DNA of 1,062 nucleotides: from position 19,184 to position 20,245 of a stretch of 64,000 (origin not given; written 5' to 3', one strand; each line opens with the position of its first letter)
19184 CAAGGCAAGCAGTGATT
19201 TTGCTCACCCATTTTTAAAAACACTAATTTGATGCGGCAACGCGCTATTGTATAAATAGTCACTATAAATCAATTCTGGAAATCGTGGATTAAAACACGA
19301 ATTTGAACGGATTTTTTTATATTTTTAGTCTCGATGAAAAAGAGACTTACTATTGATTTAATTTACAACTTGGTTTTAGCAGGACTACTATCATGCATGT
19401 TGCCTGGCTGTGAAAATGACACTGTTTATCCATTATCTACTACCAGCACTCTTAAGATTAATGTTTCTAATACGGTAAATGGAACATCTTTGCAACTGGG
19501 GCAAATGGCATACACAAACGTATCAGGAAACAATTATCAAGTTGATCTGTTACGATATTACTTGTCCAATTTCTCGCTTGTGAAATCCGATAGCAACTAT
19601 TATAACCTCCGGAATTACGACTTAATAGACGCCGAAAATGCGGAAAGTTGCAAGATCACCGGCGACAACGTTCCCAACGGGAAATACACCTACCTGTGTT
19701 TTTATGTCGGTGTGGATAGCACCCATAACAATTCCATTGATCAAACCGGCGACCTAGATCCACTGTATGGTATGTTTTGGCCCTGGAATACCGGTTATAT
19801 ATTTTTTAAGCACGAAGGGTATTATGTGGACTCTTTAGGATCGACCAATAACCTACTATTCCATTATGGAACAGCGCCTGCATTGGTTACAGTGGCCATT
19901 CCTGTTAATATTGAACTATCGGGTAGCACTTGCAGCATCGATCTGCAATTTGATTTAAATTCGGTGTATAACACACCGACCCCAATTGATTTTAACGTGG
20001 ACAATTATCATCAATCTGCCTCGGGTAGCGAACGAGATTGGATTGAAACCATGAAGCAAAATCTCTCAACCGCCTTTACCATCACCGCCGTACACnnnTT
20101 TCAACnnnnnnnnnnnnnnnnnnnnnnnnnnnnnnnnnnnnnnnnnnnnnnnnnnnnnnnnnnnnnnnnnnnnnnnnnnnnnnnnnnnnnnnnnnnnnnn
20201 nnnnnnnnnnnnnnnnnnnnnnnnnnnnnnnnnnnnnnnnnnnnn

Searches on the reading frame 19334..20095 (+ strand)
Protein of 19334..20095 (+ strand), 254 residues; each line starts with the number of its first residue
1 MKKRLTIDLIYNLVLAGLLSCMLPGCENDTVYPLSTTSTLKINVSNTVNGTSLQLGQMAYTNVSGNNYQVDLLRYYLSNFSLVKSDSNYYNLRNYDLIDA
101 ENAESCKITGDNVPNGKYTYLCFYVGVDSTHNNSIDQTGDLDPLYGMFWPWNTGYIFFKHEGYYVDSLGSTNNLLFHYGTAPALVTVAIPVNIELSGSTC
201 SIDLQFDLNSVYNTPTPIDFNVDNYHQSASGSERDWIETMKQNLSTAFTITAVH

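Call 3: search_protein_families(library=pfam, proteins=[window:19334-20095:+], max_evalue=0.1)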
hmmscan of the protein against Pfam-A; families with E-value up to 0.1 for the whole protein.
window:19334-20095:+ (254 aa): 1 family
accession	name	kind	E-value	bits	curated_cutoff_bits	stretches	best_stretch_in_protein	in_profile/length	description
PF20243.3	MbnP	-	1.8e-40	139.3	27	1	38-221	2-182/189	MbnP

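Call 4: search_protein_families(library=ncbifam, proteins=[window:19334-20095:+], max_evalue=0.1)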
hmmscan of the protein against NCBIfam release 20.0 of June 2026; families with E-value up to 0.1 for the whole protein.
window:19334-20095:+ (254 aa): 1 family
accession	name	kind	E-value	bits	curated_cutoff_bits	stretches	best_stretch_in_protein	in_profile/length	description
TIGR04052.2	MbnP_like_WxW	equivalog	1.4e-11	44.3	140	1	40-180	2-162/257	MbnP family copper-binding protein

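Call 31: search_solved_structures(query=window:19334-20095:+, max_evalue=1, show_alignments=2)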
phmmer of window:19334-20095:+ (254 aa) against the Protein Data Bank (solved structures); distinct sequences matched with E-value up to 1: 0.

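Call 68: search_solved_structures(query=A5, max_evalue=10, show_alignments=1)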
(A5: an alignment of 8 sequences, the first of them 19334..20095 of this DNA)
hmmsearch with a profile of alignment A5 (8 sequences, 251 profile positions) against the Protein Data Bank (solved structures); distinct sequences matched with E-value up to 10: 8.
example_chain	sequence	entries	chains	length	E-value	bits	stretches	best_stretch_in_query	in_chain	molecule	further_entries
6z1p_BG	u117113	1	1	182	0.022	17.3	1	127-220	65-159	mS76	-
3ffc_D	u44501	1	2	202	0.14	14.6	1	130-166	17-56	CF34 alpha chain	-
9b2c_A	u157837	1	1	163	0.18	14.3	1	12-58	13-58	Spike glycoprotein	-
27eb_G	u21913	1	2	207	0.2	14.2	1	130-167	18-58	TCR alpha chain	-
11zv_A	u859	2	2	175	0.2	14.2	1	12-58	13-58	PDCoV IL121_2014 receptor binding domain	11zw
8es7_A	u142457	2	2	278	0.31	13.5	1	127-167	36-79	PN45545 TCR alpha chain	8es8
7l6g_A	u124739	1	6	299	1.8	11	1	108-158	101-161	Metallo-mystery pair system four-Cys motif protein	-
3t8n_A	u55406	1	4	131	1.9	10.9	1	33-79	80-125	Steroid Delta-isomerase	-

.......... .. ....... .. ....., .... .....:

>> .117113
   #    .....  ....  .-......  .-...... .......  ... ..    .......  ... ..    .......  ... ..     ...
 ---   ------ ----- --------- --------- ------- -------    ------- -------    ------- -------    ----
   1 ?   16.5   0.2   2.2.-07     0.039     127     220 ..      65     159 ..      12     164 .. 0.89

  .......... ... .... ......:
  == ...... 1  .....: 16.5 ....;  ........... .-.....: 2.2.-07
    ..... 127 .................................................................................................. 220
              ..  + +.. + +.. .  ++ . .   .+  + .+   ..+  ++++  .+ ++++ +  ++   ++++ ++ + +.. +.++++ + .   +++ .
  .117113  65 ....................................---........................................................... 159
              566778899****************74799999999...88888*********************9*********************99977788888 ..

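Call 73: find_homologous_proteins(query=window:19334-20095:+, max_evalue=0.00001)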
Query window:19334-20095:+ (254 aa): 153 proteins with E <= 0.00001 among 457 candidates; the best 120 are listed.
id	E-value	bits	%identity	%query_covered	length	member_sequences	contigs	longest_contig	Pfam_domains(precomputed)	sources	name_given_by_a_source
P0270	4.6e-168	575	100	100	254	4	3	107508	PF20243.4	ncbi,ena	-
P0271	3.2e-93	330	58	99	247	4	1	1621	PF20243.4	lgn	-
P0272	1.4e-92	328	58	97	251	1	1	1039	PF20243.4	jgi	jgi:hypothetical protein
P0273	9.4e-90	319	58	93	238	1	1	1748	PF20243.4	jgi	jgi:hypothetical protein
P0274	1.0e-88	315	55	95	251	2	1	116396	PF20243.4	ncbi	ncbi:MAG: hypothetical protein RL213_1791 [Bacteroidota bacterium]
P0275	4.3e-88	313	57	97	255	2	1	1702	PF20243.4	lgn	-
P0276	6.6e-88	313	56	93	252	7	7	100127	PF20243.4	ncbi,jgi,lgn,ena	-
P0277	3.2e-86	307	51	100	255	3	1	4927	PF20243.4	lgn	-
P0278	4.4e-86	307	54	94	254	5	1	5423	PF20243.4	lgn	-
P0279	3.4e-84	300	57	95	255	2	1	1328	PF20243.4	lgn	-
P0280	1.0e-83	299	53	96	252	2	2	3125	PF20243.4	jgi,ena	-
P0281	1.1e-78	282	58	81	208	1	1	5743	PF20243.4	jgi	jgi:hypothetical protein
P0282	2.7e-74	268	53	93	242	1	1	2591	PF20243.4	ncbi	ncbi:MAG: MbnP family protein [Bacteroidota bacterium]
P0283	1.2e-73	266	48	100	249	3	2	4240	PF20243.4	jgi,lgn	jgi:hypothetical protein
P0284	1.1e-72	263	49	96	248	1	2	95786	PF20243.4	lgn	-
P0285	2.7e-71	258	52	85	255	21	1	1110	PF20243.4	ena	-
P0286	2.2e-69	252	48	93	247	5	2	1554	PF20243.4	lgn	-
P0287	9.3e-69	250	47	95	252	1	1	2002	PF20243.4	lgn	-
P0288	9.3e-68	247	46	95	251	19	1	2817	PF20243.4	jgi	jgi:hypothetical protein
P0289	3.9e-66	241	47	93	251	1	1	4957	PF20243.4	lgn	-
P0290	6.9e-66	240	48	95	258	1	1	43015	PF20243.4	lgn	-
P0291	4.7e-65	238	48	87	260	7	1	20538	PF20243.4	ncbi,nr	ncbi:MAG: hypothetical protein JNL49_13565 [Bacteroidia bacterium]|nr:hypothetical protein [Bacteroi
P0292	1.3e-64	236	46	98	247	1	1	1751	PF20243.4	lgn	-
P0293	1.5e-64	236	45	97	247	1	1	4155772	PF20243.4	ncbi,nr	ncbi:MAG: hypothetical protein M0D57_05095 [Sphingobacteriales bacterium JAD_PAG50586_3]|nr:MAG: hyp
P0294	1.8e-64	236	48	91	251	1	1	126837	PF20243.4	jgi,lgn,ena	-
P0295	1.1e-63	233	42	100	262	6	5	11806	PF20243.4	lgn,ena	-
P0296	1.5e-63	233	46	93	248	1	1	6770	PF20243.4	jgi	jgi:hypothetical protein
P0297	4.2e-63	231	45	95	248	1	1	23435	PF20243.4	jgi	jgi:hypothetical protein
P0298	5.2e-63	231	50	84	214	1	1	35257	PF20243.4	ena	-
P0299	7.7e-63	230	44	94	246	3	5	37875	PF20243.4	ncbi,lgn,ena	-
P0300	9.9e-62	227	44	93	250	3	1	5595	PF20243.4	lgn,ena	-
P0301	2.4e-61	226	42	95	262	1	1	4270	PF20243.4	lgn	-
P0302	6.5e-61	224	42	93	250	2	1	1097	PF20243.4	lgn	-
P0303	8.8e-61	224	43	93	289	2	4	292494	PF20243.4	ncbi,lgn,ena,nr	ncbi:MAG: hypothetical protein DWQ33_09550 [Bacteroidetes bacterium]|nr:MAG: hypothetical protein DW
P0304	1.0e-60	224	48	85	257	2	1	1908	PF20243.4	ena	-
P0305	1.5e-60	223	48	81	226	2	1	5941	PF20243.4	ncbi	ncbi:MAG: hypothetical protein RL021_306, partial [Bacteroidota bacterium]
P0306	1.7e-60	223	42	95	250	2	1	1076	PF20243.4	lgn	-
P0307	1.9e-60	223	46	97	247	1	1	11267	PF20243.4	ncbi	-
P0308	4.4e-60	221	44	91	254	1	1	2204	PF20243.4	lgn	-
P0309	5.6e-60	221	42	100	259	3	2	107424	PF20243.4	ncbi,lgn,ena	-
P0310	1.1e-59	220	48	86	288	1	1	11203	PF20243.4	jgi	jgi:hypothetical protein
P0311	1.8e-59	219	45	95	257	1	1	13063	PF20243.4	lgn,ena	-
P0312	3.7e-59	218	41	98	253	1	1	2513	PF20243.4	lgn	-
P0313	3.8e-59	218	41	94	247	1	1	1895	PF20243.4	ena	-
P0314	9.2e-59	217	44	100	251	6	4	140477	PF20243.4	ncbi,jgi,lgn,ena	-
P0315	1.5e-58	216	41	94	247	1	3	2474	PF20243.4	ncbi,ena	-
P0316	1.9e-58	216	43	91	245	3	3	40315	PF20243.4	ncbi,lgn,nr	ncbi:MAG: hypothetical protein JNL02_20090 [Saprospiraceae bacterium]|nr:hypothetical protein [Sapro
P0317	2.5e-57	212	43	96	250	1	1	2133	PF20243.4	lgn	-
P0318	3.7e-57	212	43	95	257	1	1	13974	PF20243.4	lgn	-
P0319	4.1e-57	212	43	91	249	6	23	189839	PF20243.4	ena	-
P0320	4.8e-57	211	43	94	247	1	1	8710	PF20243.4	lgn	-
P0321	1.0e-56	210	46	93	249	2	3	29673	PF20243.4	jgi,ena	-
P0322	1.8e-56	210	43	93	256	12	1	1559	PF20243.4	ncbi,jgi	jgi:hypothetical protein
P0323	4.6e-56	208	42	94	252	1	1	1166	PF20243.4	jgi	jgi:hypothetical protein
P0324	1.1e-55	207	42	99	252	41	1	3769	PF20243.4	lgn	-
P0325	1.2e-55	207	43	100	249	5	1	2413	PF20243.4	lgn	-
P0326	2.4e-55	206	46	87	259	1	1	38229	PF20243.4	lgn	-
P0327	3.4e-55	205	42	89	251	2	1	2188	PF20243.4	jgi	jgi:hypothetical protein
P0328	4.5e-55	205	42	93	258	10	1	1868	PF20243.4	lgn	-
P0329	5.0e-55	205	42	92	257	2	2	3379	PF20243.4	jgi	jgi:hypothetical protein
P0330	5.7e-55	205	44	85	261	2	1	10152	PF20243.4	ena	-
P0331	6.3e-55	205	43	85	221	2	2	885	PF20243.4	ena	-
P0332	6.6e-55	204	46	84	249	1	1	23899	PF20243.4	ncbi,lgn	-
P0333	1.2e-54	204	42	92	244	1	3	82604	PF20243.4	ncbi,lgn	-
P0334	1.3e-54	204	41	96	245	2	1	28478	PF20243.4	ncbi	-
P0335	1.8e-54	203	46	84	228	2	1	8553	PF20243.4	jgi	jgi:hypothetical protein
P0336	3.9e-54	202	42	91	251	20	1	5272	PF20243.4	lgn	-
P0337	5.0e-54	202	42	93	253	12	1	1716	PF20243.4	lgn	-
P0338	7.4e-54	201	43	94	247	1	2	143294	PF20243.4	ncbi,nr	ncbi:MAG: hypothetical protein JST06_00670 [Bacteroidetes bacterium]|nr:hypothetical protein [Bacter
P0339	7.6e-54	201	40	93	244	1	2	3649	PF20243.4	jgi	jgi:hypothetical protein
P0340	1.9e-53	200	41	95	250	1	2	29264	PF20243.4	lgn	-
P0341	3.8e-53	199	40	95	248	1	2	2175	PF20243.4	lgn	-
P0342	5.1e-53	198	41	94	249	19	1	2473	PF20243.4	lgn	-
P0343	8.2e-53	198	41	99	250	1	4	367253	PF20243.4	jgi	jgi:hypothetical protein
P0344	8.8e-53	198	42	97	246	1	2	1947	PF20243.4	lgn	-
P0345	9.8e-53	197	44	83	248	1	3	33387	PF20243.4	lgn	-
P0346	1.2e-52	197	39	91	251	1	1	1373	PF20243.4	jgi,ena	-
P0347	1.5e-52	197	46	81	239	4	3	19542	PF20243.4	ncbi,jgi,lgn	ncbi:MAG: hypothetical protein RLZZ77_1914 [Bacteroidota bacterium]|jgi:effector-binding domain-cont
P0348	3.4e-52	196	41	95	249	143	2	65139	PF20243.4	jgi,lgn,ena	jgi:hypothetical protein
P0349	4.3e-52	195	40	95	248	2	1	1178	PF20243.4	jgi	jgi:hypothetical protein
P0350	4.6e-52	195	41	97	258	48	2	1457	PF20243.4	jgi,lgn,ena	jgi:hypothetical protein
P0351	6.7e-52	195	40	96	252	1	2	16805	PF20243.4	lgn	-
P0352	7.8e-52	194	40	95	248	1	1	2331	PF20243.4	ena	-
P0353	8.6e-52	194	40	95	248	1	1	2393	PF20243.4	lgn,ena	-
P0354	9.1e-52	194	40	95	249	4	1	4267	PF20243.4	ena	-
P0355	9.5e-52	194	40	94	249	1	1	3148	PF20243.4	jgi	-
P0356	1.0e-51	194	40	95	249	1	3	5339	PF20243.4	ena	-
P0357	1.1e-51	194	40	95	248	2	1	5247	PF20243.4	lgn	-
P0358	1.3e-51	194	39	95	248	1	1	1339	PF20243.4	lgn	-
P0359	1.4e-51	194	40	95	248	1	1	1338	PF20243.4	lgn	-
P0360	1.4e-51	194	40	94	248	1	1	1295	PF20243.4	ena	-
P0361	2.1e-51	193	42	85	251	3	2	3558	PF20243.4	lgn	-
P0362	2.2e-51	193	39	95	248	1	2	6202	PF20243.4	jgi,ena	-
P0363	2.2e-51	193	39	95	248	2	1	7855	PF20243.4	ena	-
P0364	2.5e-51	193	39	97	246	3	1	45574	PF20243.4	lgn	-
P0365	2.9e-51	193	40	95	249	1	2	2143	PF20243.4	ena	-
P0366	3.3e-51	192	39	95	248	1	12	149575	PF20243.4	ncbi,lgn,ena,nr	ncbi:MAG: hypothetical protein NWQ44_01685 [Flavobacteriales bacterium]|nr:hypothetical protein [Fla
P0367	4.4e-51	192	40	95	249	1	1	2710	PF20243.4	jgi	jgi:hypothetical protein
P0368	7.6e-50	188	41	84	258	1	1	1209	PF20243.4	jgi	jgi:hypothetical protein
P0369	9.0e-50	188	38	95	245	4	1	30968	PF20243.4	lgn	-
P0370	1.0e-49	187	41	95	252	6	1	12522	PF20243.4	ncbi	ncbi:MAG: MbnP family protein [Bacteroidota bacterium]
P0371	1.5e-49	187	42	83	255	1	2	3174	PF20243.4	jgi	jgi:hypothetical protein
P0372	1.9e-49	187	39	95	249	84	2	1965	PF20243.4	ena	-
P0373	3.8e-49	186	40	95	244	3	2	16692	PF20243.4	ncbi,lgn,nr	ncbi:MAG: hypothetical protein IT257_04885 [Chitinophagaceae bacterium]|nr:hypothetical protein [Chi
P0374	6.7e-49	185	40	89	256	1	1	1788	PF20243.4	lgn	-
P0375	8.9e-49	184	38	94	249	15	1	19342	PF20243.4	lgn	-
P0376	1.0e-48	184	39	94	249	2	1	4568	PF20243.4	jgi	jgi:hypothetical protein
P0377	1.6e-48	184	39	100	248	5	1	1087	PF20243.4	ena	-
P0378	2.6e-48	183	40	93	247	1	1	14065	PF20243.4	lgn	-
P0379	7.2e-47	178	38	96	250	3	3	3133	PF20243.4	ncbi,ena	-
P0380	6.0e-46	175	38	96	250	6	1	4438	PF20243.4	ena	-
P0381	1.1e-45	174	37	96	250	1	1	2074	PF20243.4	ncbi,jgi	jgi:hypothetical protein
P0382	1.8e-45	174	37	92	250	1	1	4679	PF20243.4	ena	-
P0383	2.6e-45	173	38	92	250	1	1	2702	PF20243.4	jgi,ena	jgi:hypothetical protein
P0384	3.7e-45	173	38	100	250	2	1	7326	PF20243.4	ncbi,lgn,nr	ncbi:MAG: hypothetical protein K9G64_09130 [Bacteroidia bacterium]|nr:hypothetical protein [Bacteroi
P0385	4.8e-45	172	37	100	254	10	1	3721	PF20243.4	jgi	jgi:hypothetical protein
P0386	4.5e-44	169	39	92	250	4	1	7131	PF20243.4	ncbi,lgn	ncbi:MAG: MbnP family protein [Bacteroidia bacterium]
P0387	6.0e-44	169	39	90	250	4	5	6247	PF20243.4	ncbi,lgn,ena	-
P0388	1.3e-43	168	38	91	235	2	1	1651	PF20243.4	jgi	jgi:hypothetical protein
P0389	1.5e-43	167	39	90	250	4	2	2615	PF20243.4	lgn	-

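Call 74: find_encoding_contigs(protein=P0293, flank=7000, max_places=1)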
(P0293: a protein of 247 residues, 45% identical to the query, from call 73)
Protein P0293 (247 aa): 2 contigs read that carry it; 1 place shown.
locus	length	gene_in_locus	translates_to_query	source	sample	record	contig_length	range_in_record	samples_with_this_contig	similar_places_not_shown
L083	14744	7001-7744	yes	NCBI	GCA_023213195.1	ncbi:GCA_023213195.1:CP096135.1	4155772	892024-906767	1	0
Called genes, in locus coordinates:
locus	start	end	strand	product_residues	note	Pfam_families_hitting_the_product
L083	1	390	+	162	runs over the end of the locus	PF03713:DUF305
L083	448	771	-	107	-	-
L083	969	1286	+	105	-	PF26622:DUF8199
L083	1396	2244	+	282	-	PF11827:DUF3347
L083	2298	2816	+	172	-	PF12833:HTH_18, PF00165:HTH_AraC (weak)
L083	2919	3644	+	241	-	PF00403:HMA, PF07291:MauE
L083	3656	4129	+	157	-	-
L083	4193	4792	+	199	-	PF05175:MTS, PF01209:Ubie_methyltran, PF13489:Methyltransf_23, PF13847:Methyltransf_31, PF08241:Methyltransf_11, PF08242:Methyltransf_12, PF13649:Methyltransf_25, PF20922:Anamorsin_N (weak)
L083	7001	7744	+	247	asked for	PF20243:MbnP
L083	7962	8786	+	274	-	PF03150:CCP_MauG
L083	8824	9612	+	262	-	PF18962:Por_Secre_tail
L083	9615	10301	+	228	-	PF18962:Por_Secre_tail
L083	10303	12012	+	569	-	PF07732:Cu-oxidase_3, PF07731:Cu-oxidase_2, PF18962:Por_Secre_tail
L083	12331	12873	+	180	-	PF18962:Por_Secre_tail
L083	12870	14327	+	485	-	PF18962:Por_Secre_tail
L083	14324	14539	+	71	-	PF19335:HMBD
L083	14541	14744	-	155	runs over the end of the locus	PF12844:HTH_19 (faint), PF13560:HTH_31 (faint), PF01381:HTH_3 (faint)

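Call 75: find_encoding_contigs(protein=P0294, flank=7000, max_places=1)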
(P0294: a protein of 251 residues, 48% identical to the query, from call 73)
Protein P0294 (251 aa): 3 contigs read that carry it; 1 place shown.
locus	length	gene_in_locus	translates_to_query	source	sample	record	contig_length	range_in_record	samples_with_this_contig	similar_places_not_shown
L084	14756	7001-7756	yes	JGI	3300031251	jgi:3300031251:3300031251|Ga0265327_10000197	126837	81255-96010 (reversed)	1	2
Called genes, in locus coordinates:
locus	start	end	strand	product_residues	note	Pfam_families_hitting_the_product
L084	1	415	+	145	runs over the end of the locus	PF02082:Rrf2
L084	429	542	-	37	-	-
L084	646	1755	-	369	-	PF00724:Oxidored_FMN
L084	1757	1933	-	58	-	-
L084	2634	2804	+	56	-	-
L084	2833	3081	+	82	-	-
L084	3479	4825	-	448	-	-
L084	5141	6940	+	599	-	-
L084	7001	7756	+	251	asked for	PF20243:MbnP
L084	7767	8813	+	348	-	PF03150:CCP_MauG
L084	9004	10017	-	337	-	PF00561:Abhydrolase_1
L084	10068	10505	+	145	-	PF02566:OsmC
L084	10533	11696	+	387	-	PF01053:Cys_Met_Meta_PP, PF01041:DegT_DnrJ_EryC1 (faint), PF06838:Met_gamma_lyase (weak)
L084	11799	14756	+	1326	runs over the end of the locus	PF00501:AMP-binding, PF25087:GMPPB_C (faint), PF13193:AMP-binding_C (weak), PF00132:Hexapep (faint), PF25084:LbH_EIF2B (faint)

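Call 76: find_encoding_contigs(protein=P0303, flank=7000, max_places=1)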
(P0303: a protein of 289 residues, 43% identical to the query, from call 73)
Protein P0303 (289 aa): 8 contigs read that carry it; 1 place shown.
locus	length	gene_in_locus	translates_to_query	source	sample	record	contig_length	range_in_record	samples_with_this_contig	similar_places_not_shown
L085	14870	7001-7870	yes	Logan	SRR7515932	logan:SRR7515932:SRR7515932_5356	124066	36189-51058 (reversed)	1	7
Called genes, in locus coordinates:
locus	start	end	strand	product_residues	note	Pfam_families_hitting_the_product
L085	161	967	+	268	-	PF02405:MlaE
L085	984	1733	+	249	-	PF00005:ABC_tran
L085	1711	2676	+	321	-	PF02470:MlaD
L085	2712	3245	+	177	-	PF09922:LiaF-like_C (weak)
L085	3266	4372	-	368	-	PF02163:Peptidase_M50, PF13398:Peptidase_M50B (weak), PF00571:CBS (weak)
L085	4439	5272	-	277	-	PF00582:Usp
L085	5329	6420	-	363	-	PF18845:baeRF_family3, PF18849:baeRF_family7 (faint)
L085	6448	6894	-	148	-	PF10025:DUF2267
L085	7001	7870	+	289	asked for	PF20243:MbnP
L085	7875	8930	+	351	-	PF03150:CCP_MauG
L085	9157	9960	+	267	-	PF00149:Metallophos, PF12850:Metallophos_2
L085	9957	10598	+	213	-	-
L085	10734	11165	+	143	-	-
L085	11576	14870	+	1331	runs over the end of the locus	PF00535:Glycos_transf_2, PF13641:Glyco_tranf_2_3, PF13506:Glyco_transf_21, PF13632:Glyco_trans_2_3, PF03552:Cellulose_synt, PF02156:Glyco_hydro_26, PF03198:Glyco_hydro_72 (weak), PF02836:Glyco_hydro_2_C (weak)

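Call 77: find_encoding_contigs(protein=P0314, flank=7000, max_places=1)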
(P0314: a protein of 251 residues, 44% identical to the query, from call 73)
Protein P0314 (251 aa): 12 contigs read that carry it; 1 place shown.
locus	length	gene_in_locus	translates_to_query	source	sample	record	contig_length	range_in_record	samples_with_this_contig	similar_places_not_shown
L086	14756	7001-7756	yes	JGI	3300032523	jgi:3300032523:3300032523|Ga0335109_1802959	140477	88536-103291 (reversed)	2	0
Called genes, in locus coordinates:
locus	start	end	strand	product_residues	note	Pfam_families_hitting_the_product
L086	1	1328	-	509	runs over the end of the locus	PF00749:tRNA-synt_1c, PF19269:Anticodon_2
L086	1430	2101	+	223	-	-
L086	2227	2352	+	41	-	-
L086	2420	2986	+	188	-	-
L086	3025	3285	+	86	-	-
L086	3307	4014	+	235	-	PF01066:CDP-OH_P_transf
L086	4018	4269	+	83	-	PF02700:PurS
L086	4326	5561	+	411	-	PF00890:FAD_binding_2 (faint), PF03486:HI0933_like, PF13738:Pyr_redox_3 (faint), PF22780:HI0933_like_1st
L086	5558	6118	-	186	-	-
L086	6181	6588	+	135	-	PF26622:DUF8199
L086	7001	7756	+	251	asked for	PF20243:MbnP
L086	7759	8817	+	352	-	PF00034:Cytochrom_C (faint), PF03150:CCP_MauG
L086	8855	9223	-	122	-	PF02410:RsfS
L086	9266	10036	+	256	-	PF03099:BPL_LplA_LipB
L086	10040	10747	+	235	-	PF03309:Pan_kinase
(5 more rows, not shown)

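Call 78: find_encoding_contigs(protein=P0309, flank=7000, max_places=1)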
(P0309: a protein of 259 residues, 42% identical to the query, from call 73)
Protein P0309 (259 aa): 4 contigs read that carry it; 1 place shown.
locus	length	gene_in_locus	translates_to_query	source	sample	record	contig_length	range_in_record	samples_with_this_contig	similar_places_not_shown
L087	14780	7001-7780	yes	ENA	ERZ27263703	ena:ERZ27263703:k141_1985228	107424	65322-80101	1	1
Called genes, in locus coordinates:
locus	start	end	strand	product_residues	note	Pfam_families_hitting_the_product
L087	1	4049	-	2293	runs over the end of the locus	PF12951:PATR (faint), PF01839:FG-GAP (faint), PF13517:FG-GAP_3, PF02368:Big_2 (weak), PF18962:Por_Secre_tail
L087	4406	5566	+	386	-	PF20510:HgmA_N, PF07883:Cupin_2 (faint)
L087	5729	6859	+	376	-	PF00903:Glyoxalase, PF13468:Glyoxalase_3 (faint), PF13669:Glyoxalase_4, PF14696:Glyoxalase_5 (weak), PF00903:Glyoxalase, PF13669:Glyoxalase_4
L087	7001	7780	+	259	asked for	PF20243:MbnP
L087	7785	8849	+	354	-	PF00034:Cytochrom_C (faint), PF03150:CCP_MauG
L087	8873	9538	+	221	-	PF09365:DUF2461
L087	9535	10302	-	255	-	-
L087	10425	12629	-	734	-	PF10459:Peptidase_S46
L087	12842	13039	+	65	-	-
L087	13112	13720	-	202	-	-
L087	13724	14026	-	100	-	-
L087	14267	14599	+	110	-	-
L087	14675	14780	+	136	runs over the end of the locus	PF11396:PepSY_like (weak)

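Call 79: find_encoding_contigs(protein=P0319, flank=7000, max_places=1)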
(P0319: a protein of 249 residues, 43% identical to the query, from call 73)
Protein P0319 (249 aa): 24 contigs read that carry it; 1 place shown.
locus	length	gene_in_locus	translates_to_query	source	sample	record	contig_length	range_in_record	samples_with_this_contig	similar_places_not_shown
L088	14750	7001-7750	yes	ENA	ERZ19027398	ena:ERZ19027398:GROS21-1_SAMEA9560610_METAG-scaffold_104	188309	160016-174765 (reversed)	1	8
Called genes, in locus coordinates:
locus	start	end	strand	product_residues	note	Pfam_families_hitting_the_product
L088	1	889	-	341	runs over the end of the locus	PF03102:NeuB, PF08666:SAF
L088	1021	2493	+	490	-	-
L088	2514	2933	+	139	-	PF13366:PDDEXK_3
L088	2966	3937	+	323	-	PF00348:polyprenyl_synt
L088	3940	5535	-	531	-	PF13365:Trypsin_2, PF18962:Por_Secre_tail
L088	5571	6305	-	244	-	PF02585:PIG-L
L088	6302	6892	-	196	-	PF14127:DUF4294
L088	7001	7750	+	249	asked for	PF20243:MbnP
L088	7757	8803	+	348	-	PF03150:CCP_MauG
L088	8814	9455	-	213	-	PF00156:Pribosyltran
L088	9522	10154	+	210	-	PF00293:NUDIX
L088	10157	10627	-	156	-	PF03449:GreA_GreB_N, PF01272:GreA_GreB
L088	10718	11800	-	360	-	PF18911:PKD_4 (faint), PF18962:Por_Secre_tail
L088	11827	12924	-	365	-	-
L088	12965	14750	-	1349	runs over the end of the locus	-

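Call 80: find_encoding_contigs(protein=P0338, flank=7000, max_places=1)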
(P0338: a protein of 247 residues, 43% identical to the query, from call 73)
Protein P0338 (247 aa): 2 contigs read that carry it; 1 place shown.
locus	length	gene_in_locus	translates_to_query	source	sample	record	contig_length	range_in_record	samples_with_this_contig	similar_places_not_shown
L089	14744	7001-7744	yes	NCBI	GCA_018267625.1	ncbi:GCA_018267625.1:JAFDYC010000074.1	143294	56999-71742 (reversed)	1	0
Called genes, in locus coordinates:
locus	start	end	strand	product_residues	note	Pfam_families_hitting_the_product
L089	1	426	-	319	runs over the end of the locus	PF02504:FA_synthesis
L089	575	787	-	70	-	PF01783:Ribosomal_L32p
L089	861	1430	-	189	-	PF02620:YceD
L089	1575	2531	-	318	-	PF07291:MauE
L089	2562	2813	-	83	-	-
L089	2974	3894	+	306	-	PF01882:DUF58, PF13519:VWA_2 (faint)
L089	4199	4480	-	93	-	PF05258:DciA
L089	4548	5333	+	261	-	PF01497:Peripla_BP_2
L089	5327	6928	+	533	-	-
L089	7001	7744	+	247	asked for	PF20243:MbnP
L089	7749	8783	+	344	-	PF03150:CCP_MauG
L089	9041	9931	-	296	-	PF00106:adh_short (weak), PF01210:NAD_Gly3P_dh_N (weak), PF02737:3HCDH_N, PF03446:NAD_binding_2 (weak), PF00725:3HCDH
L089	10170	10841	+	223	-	PF00702:Hydrolase, PF13419:HAD_2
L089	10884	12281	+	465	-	PF17125:Methyltr_RsmF_N, PF01189:Methyltr_RsmB-F, PF13636:Methyltranf_PUA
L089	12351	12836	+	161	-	-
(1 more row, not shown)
